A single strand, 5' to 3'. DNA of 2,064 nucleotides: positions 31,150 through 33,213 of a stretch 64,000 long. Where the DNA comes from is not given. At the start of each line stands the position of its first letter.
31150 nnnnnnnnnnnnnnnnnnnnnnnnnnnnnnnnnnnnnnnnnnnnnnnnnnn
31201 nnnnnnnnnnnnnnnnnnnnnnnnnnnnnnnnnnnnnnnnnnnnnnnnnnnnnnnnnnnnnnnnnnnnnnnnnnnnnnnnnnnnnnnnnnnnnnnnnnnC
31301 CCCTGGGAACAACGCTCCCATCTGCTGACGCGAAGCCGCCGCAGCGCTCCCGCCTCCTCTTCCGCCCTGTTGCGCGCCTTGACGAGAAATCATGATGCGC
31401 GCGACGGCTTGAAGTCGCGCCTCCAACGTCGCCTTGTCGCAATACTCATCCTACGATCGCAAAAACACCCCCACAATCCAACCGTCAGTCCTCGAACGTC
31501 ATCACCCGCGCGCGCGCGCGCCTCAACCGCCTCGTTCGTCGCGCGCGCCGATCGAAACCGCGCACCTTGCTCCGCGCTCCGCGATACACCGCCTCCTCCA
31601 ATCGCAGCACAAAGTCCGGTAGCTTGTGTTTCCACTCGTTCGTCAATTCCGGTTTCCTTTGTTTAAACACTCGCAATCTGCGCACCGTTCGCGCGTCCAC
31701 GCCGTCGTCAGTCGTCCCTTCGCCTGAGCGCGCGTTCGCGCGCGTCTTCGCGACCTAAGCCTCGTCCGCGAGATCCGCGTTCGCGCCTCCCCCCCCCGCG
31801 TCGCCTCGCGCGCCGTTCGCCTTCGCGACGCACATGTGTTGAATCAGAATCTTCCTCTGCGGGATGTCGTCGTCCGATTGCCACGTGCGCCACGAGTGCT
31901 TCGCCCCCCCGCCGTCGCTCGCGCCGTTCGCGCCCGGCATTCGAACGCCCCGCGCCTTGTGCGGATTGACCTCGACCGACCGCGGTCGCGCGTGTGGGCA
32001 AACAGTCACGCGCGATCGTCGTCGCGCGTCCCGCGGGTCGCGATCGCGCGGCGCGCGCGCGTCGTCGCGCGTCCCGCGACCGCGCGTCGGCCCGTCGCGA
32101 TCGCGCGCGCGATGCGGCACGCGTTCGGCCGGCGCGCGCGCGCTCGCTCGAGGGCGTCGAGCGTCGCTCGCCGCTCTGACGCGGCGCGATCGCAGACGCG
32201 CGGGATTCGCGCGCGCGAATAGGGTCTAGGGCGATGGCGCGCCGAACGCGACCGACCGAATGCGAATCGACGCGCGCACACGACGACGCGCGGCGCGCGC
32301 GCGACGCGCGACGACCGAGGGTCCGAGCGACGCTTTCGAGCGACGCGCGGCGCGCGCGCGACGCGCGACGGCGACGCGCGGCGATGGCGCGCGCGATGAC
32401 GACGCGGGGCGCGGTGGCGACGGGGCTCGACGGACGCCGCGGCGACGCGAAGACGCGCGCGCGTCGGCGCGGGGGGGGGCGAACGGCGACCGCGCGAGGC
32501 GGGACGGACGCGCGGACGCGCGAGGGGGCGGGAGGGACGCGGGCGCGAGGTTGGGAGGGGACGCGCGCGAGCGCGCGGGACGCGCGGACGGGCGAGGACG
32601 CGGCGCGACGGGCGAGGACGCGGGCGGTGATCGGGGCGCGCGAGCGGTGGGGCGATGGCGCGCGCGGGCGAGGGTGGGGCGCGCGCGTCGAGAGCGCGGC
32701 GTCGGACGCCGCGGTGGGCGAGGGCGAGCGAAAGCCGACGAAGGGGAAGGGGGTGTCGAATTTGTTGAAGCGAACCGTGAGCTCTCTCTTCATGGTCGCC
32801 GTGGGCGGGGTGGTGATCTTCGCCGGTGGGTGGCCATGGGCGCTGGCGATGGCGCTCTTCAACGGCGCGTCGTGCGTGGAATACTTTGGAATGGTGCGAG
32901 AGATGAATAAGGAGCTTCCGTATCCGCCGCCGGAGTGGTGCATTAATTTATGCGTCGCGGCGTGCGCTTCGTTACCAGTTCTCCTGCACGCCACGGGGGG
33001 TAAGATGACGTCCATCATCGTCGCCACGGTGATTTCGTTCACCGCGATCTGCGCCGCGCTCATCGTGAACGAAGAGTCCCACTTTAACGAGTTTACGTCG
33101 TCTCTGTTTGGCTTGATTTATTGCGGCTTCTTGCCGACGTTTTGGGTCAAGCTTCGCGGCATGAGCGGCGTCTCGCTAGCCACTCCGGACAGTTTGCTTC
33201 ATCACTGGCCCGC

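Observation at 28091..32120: CBP/p300 gene: KIX domain split over small upstream exons; gene model collides with the annotated N-terminus of the divergent CdsA ORF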

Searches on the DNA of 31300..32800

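Call 50: search_rna_families(source=window, start=31300, end=32800, threshold=evalue, max_evalue=1)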
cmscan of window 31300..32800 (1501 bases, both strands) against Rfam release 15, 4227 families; matches with E-value up to 1: 4.
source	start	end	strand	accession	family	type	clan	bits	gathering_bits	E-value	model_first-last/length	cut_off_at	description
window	32009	32050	+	RF03934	mir-m107-1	Gene; miRNA;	-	24.1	83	0.12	1-65/65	no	mir-m107-1 microRNA precursor family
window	32009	32050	-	RF03934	mir-m107-1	Gene; miRNA;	-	22.2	83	0.36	1-65/65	no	mir-m107-1 microRNA precursor family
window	32098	32146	-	RF03934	mir-m107-1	Gene; miRNA;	-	21.9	83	0.42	1-65/65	no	mir-m107-1 microRNA precursor family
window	32098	32146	+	RF03934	mir-m107-1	Gene; miRNA;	-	21.5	83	0.55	1-65/65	no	mir-m107-1 microRNA precursor family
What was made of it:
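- Tried and rejected: Only sub-threshold palindrome hits appeared (call 50).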

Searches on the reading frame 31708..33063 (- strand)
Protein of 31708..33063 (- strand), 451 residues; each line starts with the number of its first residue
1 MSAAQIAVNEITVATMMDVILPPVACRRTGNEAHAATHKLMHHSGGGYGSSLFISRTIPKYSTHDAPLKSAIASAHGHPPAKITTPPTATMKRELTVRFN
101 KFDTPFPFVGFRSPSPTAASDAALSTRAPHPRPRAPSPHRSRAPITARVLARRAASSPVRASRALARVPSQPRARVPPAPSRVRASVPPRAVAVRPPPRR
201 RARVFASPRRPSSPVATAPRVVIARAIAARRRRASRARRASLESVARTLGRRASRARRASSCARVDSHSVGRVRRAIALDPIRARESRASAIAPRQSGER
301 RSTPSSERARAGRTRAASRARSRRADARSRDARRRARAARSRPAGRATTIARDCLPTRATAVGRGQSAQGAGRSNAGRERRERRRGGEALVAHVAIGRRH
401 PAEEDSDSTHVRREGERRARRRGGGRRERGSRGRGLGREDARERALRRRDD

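Call 46: search_protein_families(library=pfam, proteins=[window:31708-33063:-], max_evalue=10)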
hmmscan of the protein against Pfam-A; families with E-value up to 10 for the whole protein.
window:31708-33063:- (451 aa): 0 families
